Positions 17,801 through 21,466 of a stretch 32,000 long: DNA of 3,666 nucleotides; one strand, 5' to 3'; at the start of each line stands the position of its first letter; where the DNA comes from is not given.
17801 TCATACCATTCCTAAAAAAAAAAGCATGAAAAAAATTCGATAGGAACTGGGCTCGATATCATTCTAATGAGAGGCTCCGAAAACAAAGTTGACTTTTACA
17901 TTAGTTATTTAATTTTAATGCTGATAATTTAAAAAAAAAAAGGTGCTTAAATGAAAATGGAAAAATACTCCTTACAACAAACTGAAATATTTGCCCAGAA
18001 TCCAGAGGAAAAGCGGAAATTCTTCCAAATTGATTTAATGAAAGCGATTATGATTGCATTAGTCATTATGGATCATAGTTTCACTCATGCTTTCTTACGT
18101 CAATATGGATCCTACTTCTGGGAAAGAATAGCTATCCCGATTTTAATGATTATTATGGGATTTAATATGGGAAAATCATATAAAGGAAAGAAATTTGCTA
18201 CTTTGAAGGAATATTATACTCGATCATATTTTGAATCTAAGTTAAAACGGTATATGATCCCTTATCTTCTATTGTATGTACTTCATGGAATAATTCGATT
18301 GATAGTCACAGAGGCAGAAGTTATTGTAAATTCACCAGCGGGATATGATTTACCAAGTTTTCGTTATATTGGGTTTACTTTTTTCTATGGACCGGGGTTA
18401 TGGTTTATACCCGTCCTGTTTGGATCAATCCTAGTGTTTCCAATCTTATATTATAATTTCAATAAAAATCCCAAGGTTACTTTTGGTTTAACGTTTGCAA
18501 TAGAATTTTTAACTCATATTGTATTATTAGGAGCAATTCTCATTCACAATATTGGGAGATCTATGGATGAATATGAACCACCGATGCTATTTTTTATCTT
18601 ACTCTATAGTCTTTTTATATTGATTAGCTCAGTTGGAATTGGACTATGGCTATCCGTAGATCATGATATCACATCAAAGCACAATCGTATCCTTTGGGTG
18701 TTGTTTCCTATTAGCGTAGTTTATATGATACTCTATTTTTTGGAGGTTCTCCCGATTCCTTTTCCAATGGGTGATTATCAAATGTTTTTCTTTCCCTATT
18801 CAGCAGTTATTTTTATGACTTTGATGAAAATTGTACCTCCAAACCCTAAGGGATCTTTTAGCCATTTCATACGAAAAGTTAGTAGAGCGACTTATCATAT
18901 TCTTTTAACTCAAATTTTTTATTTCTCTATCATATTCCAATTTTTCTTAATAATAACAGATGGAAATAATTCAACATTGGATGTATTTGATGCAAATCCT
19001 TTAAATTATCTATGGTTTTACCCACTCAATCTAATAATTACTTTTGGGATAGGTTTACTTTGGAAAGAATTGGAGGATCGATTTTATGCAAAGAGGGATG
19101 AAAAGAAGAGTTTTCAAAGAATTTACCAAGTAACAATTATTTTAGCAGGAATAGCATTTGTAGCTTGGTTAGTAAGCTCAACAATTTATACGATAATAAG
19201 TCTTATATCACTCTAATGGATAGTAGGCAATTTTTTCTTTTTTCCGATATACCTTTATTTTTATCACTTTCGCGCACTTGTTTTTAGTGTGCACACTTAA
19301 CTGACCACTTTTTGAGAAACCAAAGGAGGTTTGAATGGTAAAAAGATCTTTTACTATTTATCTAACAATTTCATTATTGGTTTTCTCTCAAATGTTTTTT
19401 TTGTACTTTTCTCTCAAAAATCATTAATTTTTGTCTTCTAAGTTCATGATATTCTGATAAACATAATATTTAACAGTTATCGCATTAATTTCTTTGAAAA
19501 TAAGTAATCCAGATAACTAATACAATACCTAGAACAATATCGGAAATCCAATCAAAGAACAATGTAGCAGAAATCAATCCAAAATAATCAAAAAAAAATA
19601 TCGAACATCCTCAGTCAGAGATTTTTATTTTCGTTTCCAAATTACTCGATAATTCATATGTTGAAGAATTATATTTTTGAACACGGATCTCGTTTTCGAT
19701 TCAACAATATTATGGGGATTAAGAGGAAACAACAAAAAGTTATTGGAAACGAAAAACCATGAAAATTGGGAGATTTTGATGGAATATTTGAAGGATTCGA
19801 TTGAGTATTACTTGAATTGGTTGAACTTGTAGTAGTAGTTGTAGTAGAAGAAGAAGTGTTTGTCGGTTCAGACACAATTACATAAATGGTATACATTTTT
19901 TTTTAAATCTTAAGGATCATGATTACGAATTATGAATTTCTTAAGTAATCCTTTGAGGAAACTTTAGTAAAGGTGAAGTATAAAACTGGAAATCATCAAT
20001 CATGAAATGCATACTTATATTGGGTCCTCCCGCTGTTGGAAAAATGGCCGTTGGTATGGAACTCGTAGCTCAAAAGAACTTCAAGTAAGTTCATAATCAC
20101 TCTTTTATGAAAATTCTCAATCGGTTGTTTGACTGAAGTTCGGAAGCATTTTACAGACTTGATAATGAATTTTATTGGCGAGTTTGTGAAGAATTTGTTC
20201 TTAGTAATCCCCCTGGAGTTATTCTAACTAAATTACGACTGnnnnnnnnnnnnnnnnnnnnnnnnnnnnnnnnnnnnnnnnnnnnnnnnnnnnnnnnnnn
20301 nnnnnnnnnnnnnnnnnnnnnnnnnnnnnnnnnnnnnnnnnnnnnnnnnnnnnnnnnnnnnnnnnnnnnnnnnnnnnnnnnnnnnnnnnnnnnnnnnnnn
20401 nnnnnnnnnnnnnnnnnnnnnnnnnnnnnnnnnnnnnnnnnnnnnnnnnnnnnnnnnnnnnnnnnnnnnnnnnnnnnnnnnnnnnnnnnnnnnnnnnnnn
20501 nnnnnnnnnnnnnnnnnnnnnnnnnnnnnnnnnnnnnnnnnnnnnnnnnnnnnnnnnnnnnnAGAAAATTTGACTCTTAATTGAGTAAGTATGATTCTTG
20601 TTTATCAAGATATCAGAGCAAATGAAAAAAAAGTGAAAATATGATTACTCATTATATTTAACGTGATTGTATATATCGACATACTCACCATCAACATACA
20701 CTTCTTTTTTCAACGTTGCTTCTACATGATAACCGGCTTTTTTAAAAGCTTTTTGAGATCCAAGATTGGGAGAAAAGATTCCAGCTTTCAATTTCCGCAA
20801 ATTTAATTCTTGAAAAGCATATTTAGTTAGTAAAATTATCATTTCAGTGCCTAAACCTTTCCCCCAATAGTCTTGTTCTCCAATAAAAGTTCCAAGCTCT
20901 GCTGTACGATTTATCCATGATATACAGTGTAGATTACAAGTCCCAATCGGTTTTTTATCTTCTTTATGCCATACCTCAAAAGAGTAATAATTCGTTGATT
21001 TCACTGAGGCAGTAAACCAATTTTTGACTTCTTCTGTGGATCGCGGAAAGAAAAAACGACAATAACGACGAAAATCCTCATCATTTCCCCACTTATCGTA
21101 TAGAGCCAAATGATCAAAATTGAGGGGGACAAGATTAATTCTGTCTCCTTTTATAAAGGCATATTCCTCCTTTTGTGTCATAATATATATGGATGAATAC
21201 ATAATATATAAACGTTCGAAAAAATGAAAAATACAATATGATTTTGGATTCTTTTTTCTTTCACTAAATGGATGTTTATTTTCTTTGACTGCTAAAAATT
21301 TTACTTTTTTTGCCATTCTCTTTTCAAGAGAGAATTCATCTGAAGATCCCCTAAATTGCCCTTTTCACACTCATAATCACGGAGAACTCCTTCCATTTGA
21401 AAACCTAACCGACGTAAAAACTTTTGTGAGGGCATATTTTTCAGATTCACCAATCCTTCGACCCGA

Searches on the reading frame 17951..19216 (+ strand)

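Call 7: search_protein_families(library=pfam, proteins=[window:17951-19216:+], max_evalue=0.01)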
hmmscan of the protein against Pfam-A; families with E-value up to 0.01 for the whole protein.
window:17951-19216:+ (421 aa): 1 family
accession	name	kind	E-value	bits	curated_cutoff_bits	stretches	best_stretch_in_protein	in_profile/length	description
PF01757.29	Acyl_transf_3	-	3.6e-18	66.2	31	1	26-368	3-321/326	Acyltransferase domain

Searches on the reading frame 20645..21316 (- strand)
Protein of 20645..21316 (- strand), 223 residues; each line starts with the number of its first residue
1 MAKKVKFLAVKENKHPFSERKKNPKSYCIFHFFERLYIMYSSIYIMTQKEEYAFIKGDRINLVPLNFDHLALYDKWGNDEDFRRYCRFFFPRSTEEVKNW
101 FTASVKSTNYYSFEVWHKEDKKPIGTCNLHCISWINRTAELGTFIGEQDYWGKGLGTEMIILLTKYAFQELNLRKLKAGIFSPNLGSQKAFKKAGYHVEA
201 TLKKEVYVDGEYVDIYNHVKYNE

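Call 7: search_protein_families(library=pfam, proteins=[window:20645-21316:-], max_evalue=0.01)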
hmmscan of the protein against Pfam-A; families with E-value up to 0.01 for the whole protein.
window:20645-21316:- (223 aa): 4 families
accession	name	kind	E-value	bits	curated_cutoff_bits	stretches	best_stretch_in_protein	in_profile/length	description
PF13302.13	Acetyltransf_3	-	9.4e-26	91.6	25.4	1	59-196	1-137/138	Acetyltransferase (GNAT) domain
PF13420.13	Acetyltransf_4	-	1.5e-13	51.5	24.3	1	73-214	12-152/155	Acetyltransferase (GNAT) domain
PF00583.31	Acetyltransf_1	-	3.4e-12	47.1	20.7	1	85-196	11-116/116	Acetyltransferase (GNAT) family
PF13508.13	Acetyltransf_7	-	0.0044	17.8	27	1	115-197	5-83/84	Acetyltransferase (GNAT) domain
